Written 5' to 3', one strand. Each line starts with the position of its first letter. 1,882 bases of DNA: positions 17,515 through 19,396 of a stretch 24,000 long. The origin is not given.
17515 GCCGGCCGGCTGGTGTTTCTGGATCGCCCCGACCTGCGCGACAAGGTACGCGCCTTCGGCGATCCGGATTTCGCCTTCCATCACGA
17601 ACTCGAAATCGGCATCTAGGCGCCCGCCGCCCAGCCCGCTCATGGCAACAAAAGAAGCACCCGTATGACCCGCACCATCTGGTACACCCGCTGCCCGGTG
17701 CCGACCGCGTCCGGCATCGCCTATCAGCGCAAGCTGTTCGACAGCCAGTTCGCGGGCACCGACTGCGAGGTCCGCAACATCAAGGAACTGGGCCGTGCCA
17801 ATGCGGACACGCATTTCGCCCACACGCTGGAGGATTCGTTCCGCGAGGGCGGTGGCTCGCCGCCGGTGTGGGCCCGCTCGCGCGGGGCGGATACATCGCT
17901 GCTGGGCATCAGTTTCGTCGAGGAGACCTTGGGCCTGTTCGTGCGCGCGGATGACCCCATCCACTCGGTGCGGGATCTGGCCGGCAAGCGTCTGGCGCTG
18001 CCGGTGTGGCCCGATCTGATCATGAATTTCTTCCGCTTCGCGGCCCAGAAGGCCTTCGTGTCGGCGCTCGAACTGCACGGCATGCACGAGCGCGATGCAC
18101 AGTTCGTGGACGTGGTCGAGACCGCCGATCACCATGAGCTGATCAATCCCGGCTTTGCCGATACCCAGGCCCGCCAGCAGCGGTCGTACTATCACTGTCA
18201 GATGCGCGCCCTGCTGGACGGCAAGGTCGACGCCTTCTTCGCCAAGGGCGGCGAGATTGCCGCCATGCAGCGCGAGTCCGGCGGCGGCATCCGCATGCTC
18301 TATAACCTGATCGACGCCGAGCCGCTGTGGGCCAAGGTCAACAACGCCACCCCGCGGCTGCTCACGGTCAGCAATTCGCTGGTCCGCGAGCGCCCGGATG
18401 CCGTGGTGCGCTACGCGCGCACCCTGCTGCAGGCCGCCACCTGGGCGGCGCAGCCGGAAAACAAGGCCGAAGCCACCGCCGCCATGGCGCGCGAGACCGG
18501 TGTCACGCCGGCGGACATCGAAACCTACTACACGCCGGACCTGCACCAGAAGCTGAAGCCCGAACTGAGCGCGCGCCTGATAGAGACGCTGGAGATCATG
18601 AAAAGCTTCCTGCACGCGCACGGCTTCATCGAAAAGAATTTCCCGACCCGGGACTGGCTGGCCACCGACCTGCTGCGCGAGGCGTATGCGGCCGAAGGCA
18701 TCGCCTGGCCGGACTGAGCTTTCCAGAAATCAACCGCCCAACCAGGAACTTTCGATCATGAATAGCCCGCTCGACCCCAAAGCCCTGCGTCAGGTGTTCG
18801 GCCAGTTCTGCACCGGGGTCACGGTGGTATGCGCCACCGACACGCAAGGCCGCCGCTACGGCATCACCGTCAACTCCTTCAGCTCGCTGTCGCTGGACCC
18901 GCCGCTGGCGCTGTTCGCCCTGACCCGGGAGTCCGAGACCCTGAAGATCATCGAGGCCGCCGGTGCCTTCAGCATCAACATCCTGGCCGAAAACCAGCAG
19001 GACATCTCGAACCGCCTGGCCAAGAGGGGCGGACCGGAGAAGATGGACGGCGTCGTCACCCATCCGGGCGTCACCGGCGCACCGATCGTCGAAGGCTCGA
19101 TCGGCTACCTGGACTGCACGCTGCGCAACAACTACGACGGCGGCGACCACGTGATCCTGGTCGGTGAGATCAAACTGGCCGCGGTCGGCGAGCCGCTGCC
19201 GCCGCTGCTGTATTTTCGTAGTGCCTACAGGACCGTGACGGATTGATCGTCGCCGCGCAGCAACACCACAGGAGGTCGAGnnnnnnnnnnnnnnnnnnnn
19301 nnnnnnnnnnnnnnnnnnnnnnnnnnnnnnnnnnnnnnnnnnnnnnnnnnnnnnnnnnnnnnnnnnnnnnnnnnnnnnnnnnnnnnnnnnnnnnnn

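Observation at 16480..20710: Compact uncharacterised catabolic module: NicX/M29-like, DszB-like, flavin reductase and SRPBCC genes convergent with a BphC-like dioxygenase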

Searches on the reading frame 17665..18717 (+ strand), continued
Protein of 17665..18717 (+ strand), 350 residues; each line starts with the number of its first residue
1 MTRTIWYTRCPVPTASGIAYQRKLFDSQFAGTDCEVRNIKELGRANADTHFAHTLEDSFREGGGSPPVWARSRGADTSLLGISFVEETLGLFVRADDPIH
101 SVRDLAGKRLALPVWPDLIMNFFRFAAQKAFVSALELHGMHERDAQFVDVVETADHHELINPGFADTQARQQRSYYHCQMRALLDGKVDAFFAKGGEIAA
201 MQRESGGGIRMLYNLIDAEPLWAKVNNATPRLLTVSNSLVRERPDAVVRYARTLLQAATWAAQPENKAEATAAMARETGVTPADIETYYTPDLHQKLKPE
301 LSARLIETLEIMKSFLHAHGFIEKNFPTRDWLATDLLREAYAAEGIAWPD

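Call 71: find_related_loci(query=A2, collection=metagenome_contigs, flank=8000)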
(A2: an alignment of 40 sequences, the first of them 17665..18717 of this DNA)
Query A2 (350 aa) in metagenome_contigs; peptide patterns used: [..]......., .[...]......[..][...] (x = any residue, [..] = any of these).
600 stretches matched a pattern (row limit reached: there are more); 488 encode a relative of the query (tblastn E <= 1e-3); the best 80 are kept; 80 distinct loci.
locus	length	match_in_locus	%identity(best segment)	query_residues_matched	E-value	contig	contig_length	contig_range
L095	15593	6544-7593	90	1-350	0e+0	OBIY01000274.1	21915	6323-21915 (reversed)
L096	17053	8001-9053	67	1-350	2e-158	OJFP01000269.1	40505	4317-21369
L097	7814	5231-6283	66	1-350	2e-157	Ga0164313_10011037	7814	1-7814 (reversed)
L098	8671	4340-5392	66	1-350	2e-157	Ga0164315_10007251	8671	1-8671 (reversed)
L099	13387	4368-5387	54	4-347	9e-122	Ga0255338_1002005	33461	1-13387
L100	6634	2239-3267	52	1-345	6e-121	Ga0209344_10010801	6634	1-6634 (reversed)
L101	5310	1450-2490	55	1-349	3e-119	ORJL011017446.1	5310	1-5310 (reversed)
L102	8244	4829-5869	55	1-349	9e-117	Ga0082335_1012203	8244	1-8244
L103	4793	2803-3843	55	1-349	7e-117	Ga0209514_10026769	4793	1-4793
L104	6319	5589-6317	71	1-240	1e-113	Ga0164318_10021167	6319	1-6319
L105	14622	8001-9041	54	1-349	2e-108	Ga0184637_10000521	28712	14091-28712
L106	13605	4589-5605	52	5-346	2e-107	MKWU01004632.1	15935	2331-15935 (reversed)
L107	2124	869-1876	48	5-344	2e-111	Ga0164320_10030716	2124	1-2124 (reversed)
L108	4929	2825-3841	48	5-346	3e-102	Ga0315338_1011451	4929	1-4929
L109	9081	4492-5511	48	5-347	8e-102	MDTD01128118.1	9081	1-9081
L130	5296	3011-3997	36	3-332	2e-60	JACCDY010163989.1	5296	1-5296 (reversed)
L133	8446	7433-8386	38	5-332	2e-59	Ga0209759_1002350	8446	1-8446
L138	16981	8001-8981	36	5-342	5e-59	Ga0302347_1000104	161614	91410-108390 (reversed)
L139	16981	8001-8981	36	4-340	7e-59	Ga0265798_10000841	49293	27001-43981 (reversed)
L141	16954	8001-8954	37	5-332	9e-59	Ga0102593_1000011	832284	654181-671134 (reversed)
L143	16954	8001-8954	37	5-332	1e-58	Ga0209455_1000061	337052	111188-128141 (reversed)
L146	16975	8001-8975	37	5-332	2e-57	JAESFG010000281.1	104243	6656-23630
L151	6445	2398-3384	34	4-332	2e-56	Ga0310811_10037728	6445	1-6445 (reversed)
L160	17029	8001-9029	34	4-347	4e-56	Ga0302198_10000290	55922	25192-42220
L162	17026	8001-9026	32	4-347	9e-56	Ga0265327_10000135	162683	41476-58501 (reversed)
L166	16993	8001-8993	35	5-332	4e-55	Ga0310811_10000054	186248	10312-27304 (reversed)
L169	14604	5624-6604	35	4-332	4e-55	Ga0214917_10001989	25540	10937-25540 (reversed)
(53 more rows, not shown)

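Call 75: search_protein_families(library=pfam, proteins=[L146:15646-16975:+, L151:1210-2361:+, L162:12077-14479:+, L166:3159-4031:-, L133:705-1889:+, L143:3241-4122:+, L162:5187-5906:-, L166:270-1019:+, L169:673-1482:-, L130:1937-2968:+], max_evalue=0.001)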
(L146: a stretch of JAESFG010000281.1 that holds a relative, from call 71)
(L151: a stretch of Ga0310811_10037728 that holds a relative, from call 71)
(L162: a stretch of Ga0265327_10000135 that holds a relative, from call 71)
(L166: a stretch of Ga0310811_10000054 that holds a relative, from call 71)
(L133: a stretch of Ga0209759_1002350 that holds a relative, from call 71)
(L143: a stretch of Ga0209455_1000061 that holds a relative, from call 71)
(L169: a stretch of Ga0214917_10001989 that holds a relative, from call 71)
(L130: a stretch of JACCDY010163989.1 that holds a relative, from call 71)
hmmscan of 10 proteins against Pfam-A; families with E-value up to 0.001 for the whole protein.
L146:15646-16975:+ (443 aa): 1 family
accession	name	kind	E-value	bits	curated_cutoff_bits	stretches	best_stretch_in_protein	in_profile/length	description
PF00005.33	ABC_tran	-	7.7e-17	62.6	25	1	332-435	2-97/137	ABC transporter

L151:1210-2361:+ (383 aa): 1 family
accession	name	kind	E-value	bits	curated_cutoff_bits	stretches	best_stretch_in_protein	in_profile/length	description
PF00296.26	Bac_luciferase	-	8.9e-61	206.4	27.9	1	49-346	20-313/314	Luciferase-like monooxygenase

L162:12077-14479:+ (800 aa): 2 families
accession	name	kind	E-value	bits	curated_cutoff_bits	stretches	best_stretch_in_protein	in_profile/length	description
PF00593.30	TonB_dep_Rec_b-barrel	-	2.3e-26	94.1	27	1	294-761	23-436/436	TonB dependent receptor-like, beta-barrel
PF07715.20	Plug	-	4.4e-15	56.5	23.9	1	88-196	2-107/107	TonB-dependent Receptor Plug Domain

L166:3159-4031:- (290 aa): 1 family
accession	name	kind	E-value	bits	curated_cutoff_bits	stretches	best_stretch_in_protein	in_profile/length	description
PF00528.27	BPD_transp_1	-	1.2e-26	94.1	26.4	1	113-283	1-183/184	Binding-protein-dependent transport system inner membrane component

L133:705-1889:+ (394 aa): 5 families
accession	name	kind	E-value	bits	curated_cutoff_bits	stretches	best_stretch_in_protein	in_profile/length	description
PF00158.32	Sigma54_activat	-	3.4e-71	238.8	20.2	1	46-209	4-167/168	Sigma-54 interaction domain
PF25601.1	AAA_lid_14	-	1.5e-23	82.9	27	1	215-290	1-76/87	AAA+ ATPase lid domain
PF14532.12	Sigma54_activ_2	-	4e-19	69.7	25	1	52-214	9-138/138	Sigma-54 interaction domain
PF07728.20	AAA_5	-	1e-06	29.2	22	1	67-185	2-123/139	AAA domain (dynein-related subfamily)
PF01078.27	Mg_chelatase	-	3.1e-05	23.9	20.3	0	122-185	93-158/207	Magnesium chelatase, subunit ChlI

L143:3241-4122:+ (293 aa): 0 families

L162:5187-5906:- (239 aa): 1 family
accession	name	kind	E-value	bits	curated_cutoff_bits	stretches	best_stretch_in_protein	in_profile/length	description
PF01618.21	MotA_ExbB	-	4.2e-34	117.5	22.9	1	93-198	19-124/127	MotA/TolQ/ExbB proton channel family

L166:270-1019:+ (249 aa): 1 family
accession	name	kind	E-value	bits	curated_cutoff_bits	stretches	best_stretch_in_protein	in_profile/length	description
PF00596.27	Aldolase_II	-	2e-16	60.8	22.2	1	84-221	39-181/183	Class II Aldolase and Adducin N-terminal domain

L169:673-1482:- (269 aa): 0 families

L130:1937-2968:+ (343 aa): 1 family
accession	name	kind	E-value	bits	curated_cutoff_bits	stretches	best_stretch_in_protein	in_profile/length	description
PF03401.19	TctC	-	4.1e-57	194.2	27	1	69-338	2-272/274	Tripartite tricarboxylate transporter family receptor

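Call 76: search_protein_families(library=pfam, proteins=[L143:12706-13494:-, L139:1448-2458:+, L138:345-1388:+, L143:12333-12818:-, L141:505-1185:-, L151:3396-4232:-, L162:4777-5187:-, L160:10814-11365:+, L160:15121-15573:-, L133:752-1288:-], max_evalue=0.001)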
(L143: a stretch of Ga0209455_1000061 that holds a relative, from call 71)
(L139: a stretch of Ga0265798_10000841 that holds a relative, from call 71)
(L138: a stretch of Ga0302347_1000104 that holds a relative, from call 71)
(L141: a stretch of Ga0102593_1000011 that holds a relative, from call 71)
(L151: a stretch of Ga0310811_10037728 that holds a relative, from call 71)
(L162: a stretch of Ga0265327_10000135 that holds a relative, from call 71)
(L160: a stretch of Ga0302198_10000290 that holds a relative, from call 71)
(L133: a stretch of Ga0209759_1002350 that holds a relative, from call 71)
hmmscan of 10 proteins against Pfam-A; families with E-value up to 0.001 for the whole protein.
L143:12706-13494:- (262 aa): 0 families

L139:1448-2458:+ (336 aa): 2 families
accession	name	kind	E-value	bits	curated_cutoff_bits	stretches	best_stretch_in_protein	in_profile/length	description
PF00528.27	BPD_transp_1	-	1.1e-25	90.9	26.4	1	151-333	1-183/184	Binding-protein-dependent transport system inner membrane component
PF12911.12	OppC_N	-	1.6e-08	34.7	23.9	1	62-98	6-42/53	N-terminal TM domain of oligopeptide transport permease C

L138:345-1388:+ (347 aa): 2 families
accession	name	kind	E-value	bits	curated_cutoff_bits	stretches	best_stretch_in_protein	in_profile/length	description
PF00528.27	BPD_transp_1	-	4e-44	151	26.4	1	136-340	1-182/184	Binding-protein-dependent transport system inner membrane component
PF19300.4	BPD_transp_1_N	-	0.00076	20.1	23.8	0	41-122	20-111/114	Binding-prot-dependent transport system membrane comp, N-term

L143:12333-12818:- (161 aa): 0 families

L141:505-1185:- (226 aa): 0 families

L151:3396-4232:- (278 aa): 0 families

L162:4777-5187:- (136 aa): 1 family
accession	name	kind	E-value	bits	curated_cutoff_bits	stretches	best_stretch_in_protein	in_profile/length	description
PF02472.21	ExbD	-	1.4e-28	100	25.4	1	14-134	5-126/128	Biopolymer transport protein ExbD/TolR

L160:10814-11365:+ (183 aa): 0 families

L160:15121-15573:- (150 aa): 0 families

L133:752-1288:- (178 aa): 0 families

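Call 86: search_protein_families(library=pfam, proteins=[L099:300-1835:-, L099:2210-2827:-, L099:2177-2677:+, L099:5440-6483:-, L099:6526-7920:-, L099:8211-8720:-, L099:8736-10103:-, L099:10302-12470:-], max_evalue=0.001)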
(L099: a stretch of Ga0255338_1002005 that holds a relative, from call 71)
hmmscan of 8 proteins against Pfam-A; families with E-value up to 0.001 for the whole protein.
L099:300-1835:- (511 aa): 4 families
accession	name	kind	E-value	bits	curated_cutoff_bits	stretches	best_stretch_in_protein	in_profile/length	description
PF07719.23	TPR_2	-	1.4e-06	28.4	27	0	476-503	6-33/34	Tetratricopeptide repeat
PF13181.12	TPR_8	-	5.4e-05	23.5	25.7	0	476-502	6-32/34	Tetratricopeptide repeat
PF00515.34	TPR_1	-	7.6e-05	22.8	27.8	0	62-89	5-32/34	Tetratricopeptide repeat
PF13432.12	TPR_16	-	0.00043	21.1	32.7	0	54-89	27-62/65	Tetratricopeptide repeat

L099:2210-2827:- (205 aa): 1 family
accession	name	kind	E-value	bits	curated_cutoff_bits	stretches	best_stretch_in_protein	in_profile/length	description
PF00857.26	Isochorismatase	-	4.2e-41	141.4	27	1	11-198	1-174/175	Isochorismatase domain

L099:2177-2677:+ (166 aa): 0 families

L099:5440-6483:- (347 aa): 3 families
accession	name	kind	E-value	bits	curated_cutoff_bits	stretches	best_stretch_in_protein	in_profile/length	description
PF02826.25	2-Hacid_dh_C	-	7.5e-54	182.2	25.1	1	127-299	3-177/178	D-isomer specific 2-hydroxyacid dehydrogenase, NAD binding domain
PF00389.36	2-Hacid_dh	-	1.2e-14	54.6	24.6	1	53-327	32-129/134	D-isomer specific 2-hydroxyacid dehydrogenase, catalytic domain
PF03446.21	NAD_binding_2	-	0.00017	22.1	21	1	162-263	2-110/161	NAD binding domain of 6-phosphogluconate dehydrogenase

L099:6526-7920:- (464 aa): 2 families
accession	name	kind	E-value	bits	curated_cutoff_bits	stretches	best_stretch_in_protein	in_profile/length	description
PF07690.21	MFS_1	-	1.6e-51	175.8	33.4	2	58-348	1-290/347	Major Facilitator Superfamily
PF03137.26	OATP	-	7.7e-08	31.5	25.8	1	243-350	276-382/545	Organic Anion Transporter Polypeptide (OATP) family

L099:8211-8720:- (169 aa): 1 family
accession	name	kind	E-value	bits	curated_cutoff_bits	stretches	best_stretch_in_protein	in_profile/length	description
PF00866.24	Ring_hydroxyl_B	-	2.1e-27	96.4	27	1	27-161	2-143/144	Ring hydroxylating beta subunit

L099:8736-10103:- (455 aa): 2 families
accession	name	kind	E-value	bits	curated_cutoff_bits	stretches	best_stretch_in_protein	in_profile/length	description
PF00355.32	Rieske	-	2.6e-16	59.7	20.3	1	68-152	1-83/88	Rieske [2Fe-2S] domain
PF00848.25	Ring_hydroxyl_A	-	4.8e-06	27.1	24.9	1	221-410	13-181/208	Ring hydroxylating alpha subunit (catalytic domain)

L099:10302-12470:- (722 aa): 2 families
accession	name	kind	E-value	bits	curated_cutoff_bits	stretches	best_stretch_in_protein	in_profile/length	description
PF00593.30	TonB_dep_Rec_b-barrel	-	1.1e-45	157.7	27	1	268-687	19-435/436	TonB dependent receptor-like, beta-barrel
PF07715.20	Plug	-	1.8e-17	64.2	23.9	1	54-159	2-106/107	TonB-dependent Receptor Plug Domain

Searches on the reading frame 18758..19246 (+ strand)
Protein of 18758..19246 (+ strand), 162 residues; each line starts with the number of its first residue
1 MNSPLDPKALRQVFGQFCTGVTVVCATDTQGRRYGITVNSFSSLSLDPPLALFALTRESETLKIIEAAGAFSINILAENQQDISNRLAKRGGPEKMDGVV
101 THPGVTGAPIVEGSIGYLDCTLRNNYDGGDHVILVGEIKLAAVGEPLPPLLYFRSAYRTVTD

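Call 5: search_protein_families(library=pfam, proteins=[window:18758-19246:+], max_evalue=0.01)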
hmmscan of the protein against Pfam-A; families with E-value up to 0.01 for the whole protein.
window:18758-19246:+ (162 aa): 1 family
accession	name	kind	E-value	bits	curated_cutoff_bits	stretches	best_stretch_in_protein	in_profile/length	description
PF01613.24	Flavin_Reduct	-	2.3e-41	141.9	27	1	15-160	2-152/153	Flavin reductase like domain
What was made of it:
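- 18758..19246 (+): Gene C: 162-aa HpaC/HsaB-type NAD(P)H:flavin reductase. Pfam Flavin_Reduct E=2.3e-41 (call 5).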

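Call 6: search_protein_families(library=ncbifam, proteins=[window:18758-19246:+], max_evalue=0.01)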
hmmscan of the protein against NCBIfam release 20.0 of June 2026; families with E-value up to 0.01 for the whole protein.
window:18758-19246:+ (162 aa): 8 families
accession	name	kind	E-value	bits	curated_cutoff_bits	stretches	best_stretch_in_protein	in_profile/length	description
NF045630.1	monooxsub_HsaB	equivalog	4.1e-45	153.9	230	1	2-160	2-159/186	3-hydroxy-9,10-secoandrosta-1,3,5(10)-triene-9,17-dione monooxygenase reductase subunit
NF045919.1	HphnlacHdxRed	equivalog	8.4e-40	136.8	340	1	4-161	4-159/309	p-hydroxyphenylacetate 3-hydroxylase reductase component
NF052639.1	FlvnRedFerAPor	equivalog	7.4e-35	120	260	1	7-154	4-149/158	flavin reductase FerA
NF042921.1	HpaC_Thermus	equivalog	9e-35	119.9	200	1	8-160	3-149/150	4-hydroxyphenylacetate 3-monooxygenase reductase subunit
NF045733.1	StyMonoxStyB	equivalog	6.7e-26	91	200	1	9-159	3-148/150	styrene monooxygenase NADH-dependent flavin reductase subunit StyB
TIGR03615.1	RutF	equivalog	1.2e-16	61.1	254.75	1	8-159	4-155/156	NADH-dependent FMN reductase RutF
TIGR02296.1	HpaC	equivalog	4.3e-16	59.3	205.95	1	11-160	2-153/154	4-hydroxyphenylacetate 3-monooxygenase, reductase component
NF012030.0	PRK15486.1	equivalog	1.9e-07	31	315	1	14-160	14-162/170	4-hydroxyphenylacetate 3-monooxygenase reductase subunit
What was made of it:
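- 18758..19246 (+): The best NCBIfam models are HsaB, HpaC-type reductases and FerA, all below their equivalog cut-offs (call 6).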
